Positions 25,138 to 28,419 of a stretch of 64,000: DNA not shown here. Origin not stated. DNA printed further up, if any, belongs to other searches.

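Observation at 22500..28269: Divergent GlnE-like tandem nucleotidyltransferase encoded directly downstream of korDABC (2-oxoacid:ferredoxin oxidoreductase)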

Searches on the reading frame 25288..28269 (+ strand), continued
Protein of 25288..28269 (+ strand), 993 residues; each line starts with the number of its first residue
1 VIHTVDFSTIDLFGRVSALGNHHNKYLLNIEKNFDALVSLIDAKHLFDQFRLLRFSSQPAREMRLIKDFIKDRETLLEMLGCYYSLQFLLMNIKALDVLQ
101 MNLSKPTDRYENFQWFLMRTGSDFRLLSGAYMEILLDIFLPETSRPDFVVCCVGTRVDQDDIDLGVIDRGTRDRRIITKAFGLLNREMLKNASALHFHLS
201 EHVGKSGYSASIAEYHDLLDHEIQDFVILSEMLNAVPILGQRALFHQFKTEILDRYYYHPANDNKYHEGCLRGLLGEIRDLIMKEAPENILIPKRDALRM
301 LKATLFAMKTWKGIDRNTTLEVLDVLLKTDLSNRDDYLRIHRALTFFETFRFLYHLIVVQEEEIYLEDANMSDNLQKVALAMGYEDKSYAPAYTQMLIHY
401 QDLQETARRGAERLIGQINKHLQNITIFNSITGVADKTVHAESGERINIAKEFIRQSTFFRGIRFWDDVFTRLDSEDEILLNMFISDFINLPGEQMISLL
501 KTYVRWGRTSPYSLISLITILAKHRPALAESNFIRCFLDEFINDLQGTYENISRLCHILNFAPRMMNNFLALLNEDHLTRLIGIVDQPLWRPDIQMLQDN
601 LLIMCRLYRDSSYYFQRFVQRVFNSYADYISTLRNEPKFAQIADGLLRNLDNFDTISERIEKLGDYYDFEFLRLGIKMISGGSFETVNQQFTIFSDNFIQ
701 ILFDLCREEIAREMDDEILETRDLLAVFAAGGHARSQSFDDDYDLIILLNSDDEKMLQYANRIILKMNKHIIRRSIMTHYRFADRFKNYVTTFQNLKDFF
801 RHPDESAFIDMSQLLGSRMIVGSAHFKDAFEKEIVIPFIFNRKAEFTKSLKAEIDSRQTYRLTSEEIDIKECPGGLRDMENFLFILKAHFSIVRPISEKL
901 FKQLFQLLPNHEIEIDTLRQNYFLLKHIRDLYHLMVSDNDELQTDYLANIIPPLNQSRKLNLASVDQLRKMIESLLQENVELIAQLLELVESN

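Call 35: predict_structure(alignment_id=A1)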
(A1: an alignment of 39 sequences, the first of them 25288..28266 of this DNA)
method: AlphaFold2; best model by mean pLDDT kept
length: 993 residues; sequences in the alignment: 39
mean_pLDDT: 88.2   pTM: 0.80
mean pLDDT of the five models: 88.2, 88.1, 85.5, 85.3, 84.5
residues with pLDDT >= 90: 562; 70-90: 388; 50-70: 38; < 50: 5
segments of 3 or more residues with pLDDT < 50: 1-3
pLDDT, mean of each block of 10 residues (from residue 1): 61 85 87 90 86 89 92 92 94 91 87 91 89 93 89 70 87 88 92 82 80 90 81 85 92 92 90 91 84 91 93 87 93 92 95 89 88 94 93 95 92 91 87 61 69 90 87 86 89 91 88 93 88 91 87 89 93 93 86 81 92 91 88 84 89 92 93 92 91 92 93 78 88 82 88 90 92 83 84 93 89 91 93 94 91 81 73 91 93 87 90 93 94 90 89 93 92 94 87 60
secondary structure, 60 per line:
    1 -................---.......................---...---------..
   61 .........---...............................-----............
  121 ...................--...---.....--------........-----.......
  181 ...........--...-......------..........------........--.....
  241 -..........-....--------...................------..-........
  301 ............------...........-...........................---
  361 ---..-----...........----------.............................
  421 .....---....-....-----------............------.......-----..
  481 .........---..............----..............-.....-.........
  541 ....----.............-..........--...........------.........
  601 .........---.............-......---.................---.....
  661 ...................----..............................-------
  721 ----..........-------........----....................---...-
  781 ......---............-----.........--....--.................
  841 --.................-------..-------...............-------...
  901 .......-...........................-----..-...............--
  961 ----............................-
elements in order (helices of 4 or more, strands of 3 or more residues): H2-17 H21-43 H59-69 H73-103 H109-139 E148-152 E161-168 H174-191 E194-196 H198-203 H212-219 H226-233 E236-240 H242-251 H253-256 H265-283 H293-312 H319-329 H331-357 H371-381 H392-425 H429-432 H434-437 H449-460 H467-473 H479-489 H493-506 H511-524 H526-530 H532-544 H549-561 H563-572 H575-585 H592-609 H613-625 H627-632 H636-652 H656-679 H684-713 E725-730 H731-734 E742-749 H754-773 E777-779 H781-786 E790-792 H793-801 H807-815 E818-821 H824-840 H843-859 H876-890 H898-907 H909-935 H944-958 H965-992

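Call 38: fold_search(model_id=the predicted structure, library=pdb)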
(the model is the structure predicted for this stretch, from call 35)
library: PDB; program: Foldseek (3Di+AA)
matches with E <= 10: 341; with E <= 0.001: 2
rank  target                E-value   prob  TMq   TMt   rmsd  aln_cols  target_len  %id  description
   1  1v4a                  1.3e-08  1.00  0.34  0.72   5.2       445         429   15  Structure of the N-terminal Domain of Escherichia coli Glutamine Synthetase adenylyltransferase (released 2004-07-27)
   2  6yx5_B                4.4e-04  1.00  0.24  0.60   5.7       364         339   11  Structure of DrrA from Legionella pneumophilia in complex with human Rab8a (released 2020-12-23)
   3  5o9z_v                9.5e-03  0.72  0.12  0.14  33.5       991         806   10  Cryo-EM structure of a pre-catalytic human spliceosome primed for activation (B complex) (released 2017-08-16)
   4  9f44_A                1.0e-02  0.44  0.11  0.07  35.0      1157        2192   12  cryo-EM structure of LST2 TOS peptide bound to human mTOR complex 1 (released 2024-08-14)
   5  7q4o_A                2.9e-02  0.57  0.13  0.14  32.5       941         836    9  Substrate-bound A-like U2 snRNP (released 2022-03-30)
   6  6qdl                  3.2e-02  0.75  0.16  0.17  27.6      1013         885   10  Molecular features of the UNC-45 chaperone critical for binding and folding muscle myosin (released 2019-10-30)
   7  1ukl_A                3.7e-02  0.44  0.13  0.14  31.9      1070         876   10  Crystal structure of Importin-beta and SREBP-2 complex (released 2003-12-09)
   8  4c0p_D                3.9e-02  0.41  0.13  0.14  31.4      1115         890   10  Unliganded Transportin 3 (released 2014-01-22)
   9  5oqo_A                4.0e-02  0.57  0.14  0.17  30.6      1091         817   11  Crystal structure of the S. cerevisiae condensin Ycg1-Brn1 subcomplex bound to DNA (crystal form II) (released 2017-10-18)
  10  3w3x_A                4.5e-02  0.33  0.12  0.12  30.7      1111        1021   11  Crystal structure of Kap121p bound to Pho4p (released 2013-04-10)
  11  6af0_A                4.7e-02  0.28  0.11  0.11  29.9      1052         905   12  Structure of Ctr9, Paf1 and Cdc73 ternary complex from Myceliophthora thermophila (released 2018-09-19)
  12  9f5w_D                5.0e-02  0.21  0.10  0.09  34.9      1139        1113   10  Human condensin II - M18BP1 complex (released 2025-07-02)
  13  9egk                  5.4e-02  0.33  0.13  0.07  28.4      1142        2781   12  E3 ubiquitin ligase HUWE1 homolog Tom1p in closed-conformation with internal Acidic Domain deletion (released 2025-10-01)
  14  3zjy_B                6.2e-02  0.30  0.12  0.12  32.9      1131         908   11  Crystal Structure of Importin 13 - RanGTP - eIF1A complex (released 2013-04-10)
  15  4zj7_A                6.4e-02  0.33  0.12  0.12  33.4      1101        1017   12  Crystal structure of the karyopherin Kap121p bound to the extreme C-terminus of the protein phosphatase Cdc14p (released 2015-06-03)
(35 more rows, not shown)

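Call 41: search_protein_families(library=pfam, alignment_id=A1, max_evalue=0.01)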
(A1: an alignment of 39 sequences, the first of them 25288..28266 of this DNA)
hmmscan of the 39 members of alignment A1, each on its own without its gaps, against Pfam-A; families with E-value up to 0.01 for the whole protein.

A. member 1, window:25288-28266:+ (993 aa): 2 families
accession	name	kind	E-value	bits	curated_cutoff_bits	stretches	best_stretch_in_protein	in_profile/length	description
PF08335.16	GlnD_UR_UTase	-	7.7e-13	49.1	21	2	853-984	10-138/141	GlnD PII-uridylyltransferase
PF20169.3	DUF6537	-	0.00071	19.9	27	1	378-453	9-82/203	Family of unknown function (DUF6537)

B. families by the number of members that match (of 39 scanned): 7 families
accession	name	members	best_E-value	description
PF08335.16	GlnD_UR_UTase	39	1.9e-18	GlnD PII-uridylyltransferase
PF03445.19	DUF294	7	3.6e-06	Putative nucleotidyltransferase DUF294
PF20169.3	DUF6537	2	0.00071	Family of unknown function (DUF6537)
PF12462.13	Helicase_IV_N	1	0.003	DNA helicase IV / RNA helicase N terminal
PF03710.21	GlnE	1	0.0049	Glutamate-ammonia ligase adenylyltransferase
PF04108.17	ATG17_like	1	0.0072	Autophagy protein ATG17-like domain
PF24932.1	UBA_NBR1_C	1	0.0095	Next to BRCA1 gene 1 protein-like, C-terminal UBA domain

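Call 44: search_protein_families(library=pfam, proteins=[L086:258-1901:+, L086:1886-2752:+, L086:2765-3316:+, L073:7961-9679:-, L073:12975-13772:-, L076:7843-9756:-, L076:13033-13638:+, L076:13644-14858:+, L064:7189-9729:-, L060:8169-9416:+], max_evalue=0.00001)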
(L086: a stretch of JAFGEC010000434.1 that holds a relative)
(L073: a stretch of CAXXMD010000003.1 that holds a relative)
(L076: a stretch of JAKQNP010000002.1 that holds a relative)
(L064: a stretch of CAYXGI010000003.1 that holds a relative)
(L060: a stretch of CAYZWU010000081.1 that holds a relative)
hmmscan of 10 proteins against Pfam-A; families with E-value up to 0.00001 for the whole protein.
L086:258-1901:+ (547 aa): 1 family
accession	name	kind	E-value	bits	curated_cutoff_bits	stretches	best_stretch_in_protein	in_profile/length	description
PF01293.25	PEPCK_ATP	-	1.5e-154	515.6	26.5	1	17-496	3-463/465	Phosphoenolpyruvate carboxykinase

L086:1886-2752:+ (288 aa): 1 family
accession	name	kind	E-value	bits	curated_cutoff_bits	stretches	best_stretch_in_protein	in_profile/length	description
PF05681.19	Fumerase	-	1.6e-113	378.9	25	1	19-285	2-268/270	Fumarate hydratase (Fumerase)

L086:2765-3316:+ (183 aa): 1 family
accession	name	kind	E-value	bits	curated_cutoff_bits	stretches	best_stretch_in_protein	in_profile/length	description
PF05683.17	Fumerase_C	-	2e-56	191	22.2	1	4-176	28-203/205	Fumarase C-terminus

L073:7961-9679:- (572 aa): 3 families
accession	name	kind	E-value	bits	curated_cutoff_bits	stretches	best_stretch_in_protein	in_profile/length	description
PF00890.30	FAD_binding_2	-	6.9e-100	335.6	20.4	1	8-390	1-413/414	FAD binding domain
PF02910.25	Succ_DH_flav_C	-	6e-47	159.3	20.8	1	447-572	1-130/130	Fumarate reductase flavoprotein C-term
PF07992.20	Pyr_redox_2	-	8.1e-07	29.2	26.1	0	8-44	2-36/291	Pyridine nucleotide-disulphide oxidoreductase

L073:12975-13772:- (265 aa): 1 family
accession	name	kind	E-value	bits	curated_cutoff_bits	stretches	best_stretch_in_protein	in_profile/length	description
PF13505.12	OMP_b-brl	-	1.4e-07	32.3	28.7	1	63-265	20-175/175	Outer membrane protein beta-barrel domain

L076:7843-9756:- (637 aa): 1 family
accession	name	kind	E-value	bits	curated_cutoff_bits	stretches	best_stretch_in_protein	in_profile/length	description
PF00474.23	SSF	-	3.2e-36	125.5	22.8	1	81-486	1-395/406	Sodium:solute symporter family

L076:13033-13638:+ (201 aa): 0 families

L076:13644-14858:+ (404 aa): 3 families
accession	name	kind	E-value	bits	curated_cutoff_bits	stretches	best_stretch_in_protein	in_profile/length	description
PF07690.21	MFS_1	-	3.5e-38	131.8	33.4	2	27-255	2-235/347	Major Facilitator Superfamily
PF12832.13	MFS_1_like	-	2e-09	37.4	25.2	1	40-380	18-372/373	MFS_1 like family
PF00083.30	Sugar_tr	-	7.4e-07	28.8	22.3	0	262-396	291-436/452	Sugar (and other) transporter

L064:7189-9729:- (846 aa): 3 families
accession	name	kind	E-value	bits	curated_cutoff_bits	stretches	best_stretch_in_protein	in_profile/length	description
PF00759.25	Glyco_hydro_9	-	3e-81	274.5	27.7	1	391-839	1-443/444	Glycosyl hydrolase family 9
PF02927.20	CelD_N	-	4.3e-19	69.5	24.6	1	300-378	3-84/86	Cellulase N-terminal ig-like domain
PF02018.23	CBM_4_9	-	1.6e-07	32.2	25.9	1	134-273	2-132/136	Carbohydrate binding domain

L060:8169-9416:+ (415 aa): 1 family
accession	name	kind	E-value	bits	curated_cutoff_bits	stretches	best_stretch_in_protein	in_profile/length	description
PF03977.18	OAD_beta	-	2.3e-143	477.9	31.6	1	59-414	2-349/349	Na+-transporting oxaloacetate decarboxylase beta subunit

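Call 45: search_protein_representatives(alignment_id=A1)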
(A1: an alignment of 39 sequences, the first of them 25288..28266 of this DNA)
Query: 39 sequences, 988 profile positions. Proteins with E-value up to 0.001 (for the whole library): 1798; up to 1e-10: 407; up to 1e-30: 161. The best 150 are listed.
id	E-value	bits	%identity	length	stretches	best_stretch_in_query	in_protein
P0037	0.0e+00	1338.5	-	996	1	2-982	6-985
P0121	0.0e+00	1314.8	-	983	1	1-985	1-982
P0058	0.0e+00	1285.8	-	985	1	4-986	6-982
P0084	0.0e+00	1254.7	-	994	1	1-984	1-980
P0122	0.0e+00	1225.4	-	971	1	1-986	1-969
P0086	0.0e+00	1218.2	-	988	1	1-982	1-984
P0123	0.0e+00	1206.4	-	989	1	1-986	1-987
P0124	0.0e+00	1198.8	-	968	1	1-951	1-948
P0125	0.0e+00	1172.8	-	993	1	4-984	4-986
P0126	0.0e+00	1165.7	-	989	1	2-984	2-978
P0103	0.0e+00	1146.1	-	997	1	3-979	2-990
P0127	0.0e+00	1140.0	-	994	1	1-985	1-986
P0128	0.0e+00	1135.9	-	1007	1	1-983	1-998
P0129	0.0e+00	1134.0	-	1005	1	2-984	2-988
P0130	0.0e+00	1117.1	-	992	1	3-984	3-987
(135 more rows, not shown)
